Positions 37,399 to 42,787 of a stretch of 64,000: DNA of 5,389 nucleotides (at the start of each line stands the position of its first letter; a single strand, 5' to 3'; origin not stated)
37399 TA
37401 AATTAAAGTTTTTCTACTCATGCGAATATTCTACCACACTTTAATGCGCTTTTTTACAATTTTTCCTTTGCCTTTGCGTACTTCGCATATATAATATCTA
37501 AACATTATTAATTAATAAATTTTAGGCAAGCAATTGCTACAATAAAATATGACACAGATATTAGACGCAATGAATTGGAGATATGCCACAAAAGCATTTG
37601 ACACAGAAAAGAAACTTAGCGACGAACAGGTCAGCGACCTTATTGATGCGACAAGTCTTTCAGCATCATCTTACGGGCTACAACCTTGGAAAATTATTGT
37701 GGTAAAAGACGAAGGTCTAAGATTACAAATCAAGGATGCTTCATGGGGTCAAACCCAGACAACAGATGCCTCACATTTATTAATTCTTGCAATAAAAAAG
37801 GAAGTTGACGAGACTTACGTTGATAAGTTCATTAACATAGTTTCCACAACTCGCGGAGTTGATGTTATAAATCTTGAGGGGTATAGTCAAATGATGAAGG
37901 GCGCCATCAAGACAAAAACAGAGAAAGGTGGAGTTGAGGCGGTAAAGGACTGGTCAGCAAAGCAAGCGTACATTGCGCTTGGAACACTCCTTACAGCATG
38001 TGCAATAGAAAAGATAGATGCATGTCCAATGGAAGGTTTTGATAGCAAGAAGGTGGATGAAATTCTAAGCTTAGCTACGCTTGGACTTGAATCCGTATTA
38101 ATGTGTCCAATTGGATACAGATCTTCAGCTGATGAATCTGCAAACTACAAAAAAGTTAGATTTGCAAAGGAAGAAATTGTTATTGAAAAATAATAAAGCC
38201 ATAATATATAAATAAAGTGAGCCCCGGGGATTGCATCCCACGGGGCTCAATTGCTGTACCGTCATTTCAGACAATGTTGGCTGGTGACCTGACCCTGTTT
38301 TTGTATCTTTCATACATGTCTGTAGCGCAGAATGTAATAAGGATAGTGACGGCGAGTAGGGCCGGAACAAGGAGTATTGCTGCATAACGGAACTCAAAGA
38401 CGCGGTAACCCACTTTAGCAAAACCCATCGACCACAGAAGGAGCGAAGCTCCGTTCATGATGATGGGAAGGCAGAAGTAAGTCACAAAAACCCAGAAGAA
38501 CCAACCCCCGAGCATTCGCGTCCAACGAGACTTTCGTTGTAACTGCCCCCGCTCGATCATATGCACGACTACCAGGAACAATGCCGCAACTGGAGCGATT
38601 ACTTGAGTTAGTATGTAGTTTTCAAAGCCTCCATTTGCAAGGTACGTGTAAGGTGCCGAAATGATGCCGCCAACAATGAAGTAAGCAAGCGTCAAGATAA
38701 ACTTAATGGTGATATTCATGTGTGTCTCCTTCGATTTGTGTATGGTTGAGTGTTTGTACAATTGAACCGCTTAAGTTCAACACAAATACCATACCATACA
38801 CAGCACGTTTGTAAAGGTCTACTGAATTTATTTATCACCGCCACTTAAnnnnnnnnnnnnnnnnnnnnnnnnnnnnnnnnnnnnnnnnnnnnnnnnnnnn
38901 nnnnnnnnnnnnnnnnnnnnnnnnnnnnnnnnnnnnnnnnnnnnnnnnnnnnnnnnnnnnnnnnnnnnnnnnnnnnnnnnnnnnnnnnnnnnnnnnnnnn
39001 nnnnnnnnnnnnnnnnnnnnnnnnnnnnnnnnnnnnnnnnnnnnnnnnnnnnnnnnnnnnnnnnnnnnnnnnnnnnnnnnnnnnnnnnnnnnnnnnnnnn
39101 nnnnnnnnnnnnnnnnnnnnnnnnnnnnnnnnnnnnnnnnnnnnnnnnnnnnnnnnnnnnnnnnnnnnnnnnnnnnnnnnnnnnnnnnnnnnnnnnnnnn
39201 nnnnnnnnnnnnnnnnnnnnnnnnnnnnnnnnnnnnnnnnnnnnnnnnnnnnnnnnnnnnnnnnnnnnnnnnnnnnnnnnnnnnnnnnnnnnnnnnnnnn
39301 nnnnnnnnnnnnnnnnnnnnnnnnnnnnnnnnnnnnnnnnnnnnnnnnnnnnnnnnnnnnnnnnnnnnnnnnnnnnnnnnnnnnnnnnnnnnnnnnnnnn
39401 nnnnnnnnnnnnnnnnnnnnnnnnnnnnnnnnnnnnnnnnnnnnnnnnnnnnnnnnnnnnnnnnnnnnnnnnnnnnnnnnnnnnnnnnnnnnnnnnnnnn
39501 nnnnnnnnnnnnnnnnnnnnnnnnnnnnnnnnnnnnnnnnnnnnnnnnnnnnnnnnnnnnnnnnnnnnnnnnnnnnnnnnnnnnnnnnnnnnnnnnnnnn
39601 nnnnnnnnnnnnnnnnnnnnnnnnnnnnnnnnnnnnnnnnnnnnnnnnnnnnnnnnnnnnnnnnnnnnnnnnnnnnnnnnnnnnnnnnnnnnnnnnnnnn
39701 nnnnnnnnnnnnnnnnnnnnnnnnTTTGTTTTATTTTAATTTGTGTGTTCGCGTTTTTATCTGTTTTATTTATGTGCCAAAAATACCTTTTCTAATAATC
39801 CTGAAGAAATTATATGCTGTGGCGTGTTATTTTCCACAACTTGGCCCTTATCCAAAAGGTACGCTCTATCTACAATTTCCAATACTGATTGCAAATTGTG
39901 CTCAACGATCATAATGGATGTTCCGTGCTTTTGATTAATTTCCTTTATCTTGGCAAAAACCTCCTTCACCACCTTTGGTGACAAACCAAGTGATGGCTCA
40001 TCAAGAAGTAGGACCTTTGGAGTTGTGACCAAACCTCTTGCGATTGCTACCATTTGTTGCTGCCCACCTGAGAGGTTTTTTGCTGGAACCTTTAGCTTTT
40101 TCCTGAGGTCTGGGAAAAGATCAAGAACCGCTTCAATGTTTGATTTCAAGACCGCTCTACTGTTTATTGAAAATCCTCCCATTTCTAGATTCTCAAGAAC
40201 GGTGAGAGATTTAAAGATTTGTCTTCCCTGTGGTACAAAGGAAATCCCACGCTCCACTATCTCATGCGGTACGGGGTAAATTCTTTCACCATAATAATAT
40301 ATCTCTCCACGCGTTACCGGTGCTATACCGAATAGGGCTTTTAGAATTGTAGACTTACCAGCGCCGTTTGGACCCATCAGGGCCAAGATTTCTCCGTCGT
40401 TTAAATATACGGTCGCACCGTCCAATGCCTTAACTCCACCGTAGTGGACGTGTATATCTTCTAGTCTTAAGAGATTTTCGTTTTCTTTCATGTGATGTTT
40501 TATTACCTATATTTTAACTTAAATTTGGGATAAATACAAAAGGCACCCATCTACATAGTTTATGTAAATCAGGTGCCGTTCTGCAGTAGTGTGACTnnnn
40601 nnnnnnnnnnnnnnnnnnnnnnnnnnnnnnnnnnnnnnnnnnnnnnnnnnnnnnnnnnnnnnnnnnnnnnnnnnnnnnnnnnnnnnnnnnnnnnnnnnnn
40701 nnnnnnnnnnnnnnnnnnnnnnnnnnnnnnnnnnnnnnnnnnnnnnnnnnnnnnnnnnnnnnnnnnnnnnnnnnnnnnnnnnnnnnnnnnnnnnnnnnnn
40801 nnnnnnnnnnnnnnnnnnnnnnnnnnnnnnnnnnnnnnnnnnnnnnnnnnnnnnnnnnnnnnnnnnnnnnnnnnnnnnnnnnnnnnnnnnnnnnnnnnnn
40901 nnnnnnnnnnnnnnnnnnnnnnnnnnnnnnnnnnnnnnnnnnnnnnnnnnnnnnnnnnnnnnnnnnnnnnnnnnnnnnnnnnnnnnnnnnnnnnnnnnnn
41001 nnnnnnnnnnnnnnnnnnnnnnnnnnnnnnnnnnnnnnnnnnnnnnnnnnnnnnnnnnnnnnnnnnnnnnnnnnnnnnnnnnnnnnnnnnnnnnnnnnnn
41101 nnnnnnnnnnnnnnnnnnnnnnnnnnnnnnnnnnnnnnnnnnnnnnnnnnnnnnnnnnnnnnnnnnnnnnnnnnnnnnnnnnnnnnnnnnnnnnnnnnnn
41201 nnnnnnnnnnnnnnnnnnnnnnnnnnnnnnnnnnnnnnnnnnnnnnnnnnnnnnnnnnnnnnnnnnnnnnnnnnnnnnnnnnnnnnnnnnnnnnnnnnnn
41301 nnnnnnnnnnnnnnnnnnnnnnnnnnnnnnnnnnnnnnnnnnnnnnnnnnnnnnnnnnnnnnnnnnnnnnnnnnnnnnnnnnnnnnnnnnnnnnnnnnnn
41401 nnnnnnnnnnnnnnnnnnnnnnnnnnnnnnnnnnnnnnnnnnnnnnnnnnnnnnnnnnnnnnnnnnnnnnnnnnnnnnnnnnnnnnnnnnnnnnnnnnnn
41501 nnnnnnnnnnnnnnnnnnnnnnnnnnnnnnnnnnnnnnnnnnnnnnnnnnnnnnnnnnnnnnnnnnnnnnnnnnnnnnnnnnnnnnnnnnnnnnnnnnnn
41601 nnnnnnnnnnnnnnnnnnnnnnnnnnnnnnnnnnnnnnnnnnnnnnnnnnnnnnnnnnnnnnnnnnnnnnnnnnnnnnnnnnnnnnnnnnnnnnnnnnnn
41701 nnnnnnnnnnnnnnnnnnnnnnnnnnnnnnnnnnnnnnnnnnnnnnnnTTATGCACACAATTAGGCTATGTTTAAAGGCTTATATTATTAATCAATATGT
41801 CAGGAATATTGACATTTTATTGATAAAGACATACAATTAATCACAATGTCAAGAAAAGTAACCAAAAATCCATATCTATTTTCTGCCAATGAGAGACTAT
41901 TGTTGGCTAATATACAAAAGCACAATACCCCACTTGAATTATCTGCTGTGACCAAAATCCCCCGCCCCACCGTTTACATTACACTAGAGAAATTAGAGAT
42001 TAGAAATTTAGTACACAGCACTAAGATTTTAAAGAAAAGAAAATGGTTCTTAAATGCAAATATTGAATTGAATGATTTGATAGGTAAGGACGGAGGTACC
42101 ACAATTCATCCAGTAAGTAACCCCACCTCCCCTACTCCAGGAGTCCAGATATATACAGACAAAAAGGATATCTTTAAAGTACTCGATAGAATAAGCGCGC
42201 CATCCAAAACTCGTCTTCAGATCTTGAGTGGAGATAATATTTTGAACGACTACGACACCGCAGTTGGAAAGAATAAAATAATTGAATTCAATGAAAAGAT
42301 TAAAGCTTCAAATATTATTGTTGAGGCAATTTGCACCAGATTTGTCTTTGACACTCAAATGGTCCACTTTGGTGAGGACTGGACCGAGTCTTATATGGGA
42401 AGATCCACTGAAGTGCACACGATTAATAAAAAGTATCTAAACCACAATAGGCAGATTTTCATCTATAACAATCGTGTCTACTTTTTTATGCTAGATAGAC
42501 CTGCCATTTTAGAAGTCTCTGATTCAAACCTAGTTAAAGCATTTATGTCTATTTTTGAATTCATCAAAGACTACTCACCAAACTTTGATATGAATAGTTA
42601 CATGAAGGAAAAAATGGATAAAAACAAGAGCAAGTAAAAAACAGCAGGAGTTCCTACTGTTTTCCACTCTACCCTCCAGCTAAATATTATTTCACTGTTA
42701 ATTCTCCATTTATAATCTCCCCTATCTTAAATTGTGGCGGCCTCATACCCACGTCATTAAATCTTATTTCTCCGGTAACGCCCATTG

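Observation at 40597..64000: Iterated array of divergently paired LivK-like SBP and TrmB-family regulator genes (at least 10 SBPs and 8 regulators in 23 kb)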

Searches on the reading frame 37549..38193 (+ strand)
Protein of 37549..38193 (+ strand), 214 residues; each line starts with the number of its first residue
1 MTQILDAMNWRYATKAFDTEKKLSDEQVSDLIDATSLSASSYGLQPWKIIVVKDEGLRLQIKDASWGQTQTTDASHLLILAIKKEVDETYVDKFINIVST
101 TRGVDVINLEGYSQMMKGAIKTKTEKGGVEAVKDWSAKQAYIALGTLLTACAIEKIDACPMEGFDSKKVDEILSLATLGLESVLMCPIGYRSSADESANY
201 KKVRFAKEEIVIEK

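Call 7: search_protein_families(library=pfam, proteins=[window:37549-38193:+], max_evalue=0.001)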
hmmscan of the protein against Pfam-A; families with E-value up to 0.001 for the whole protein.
window:37549-38193:+ (214 aa): 1 family
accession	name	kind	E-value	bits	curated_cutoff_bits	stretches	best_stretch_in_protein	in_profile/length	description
PF00881.29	Nitroreductase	-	1.1e-23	84.6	23.5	1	10-190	3-167/167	Nitroreductase family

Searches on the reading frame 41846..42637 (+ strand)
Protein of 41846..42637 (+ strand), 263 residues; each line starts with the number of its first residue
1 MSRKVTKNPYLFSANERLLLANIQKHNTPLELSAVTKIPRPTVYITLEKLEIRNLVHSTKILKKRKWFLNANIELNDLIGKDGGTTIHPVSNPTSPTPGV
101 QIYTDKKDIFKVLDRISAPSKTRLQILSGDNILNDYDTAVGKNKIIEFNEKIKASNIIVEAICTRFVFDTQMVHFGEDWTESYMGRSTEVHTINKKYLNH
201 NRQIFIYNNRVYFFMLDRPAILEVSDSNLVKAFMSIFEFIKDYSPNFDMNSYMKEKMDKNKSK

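Call 5: search_protein_families(library=pfam, proteins=[window:41846-42637:+], max_evalue=0.01)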
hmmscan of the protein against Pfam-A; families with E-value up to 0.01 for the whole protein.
window:41846-42637:+ (263 aa): 1 family
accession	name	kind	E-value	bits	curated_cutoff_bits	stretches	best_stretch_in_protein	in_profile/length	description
PF01978.25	TrmB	-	0.00018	21.8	25.6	1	24-60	20-56/68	Sugar-specific transcriptional regulator TrmB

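Call 12: search_protein_families(library=ncbifam, proteins=[window:41846-42637:+], max_evalue=0.1)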
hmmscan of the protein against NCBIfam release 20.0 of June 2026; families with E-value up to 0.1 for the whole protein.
window:41846-42637:+ (263 aa): 0 families
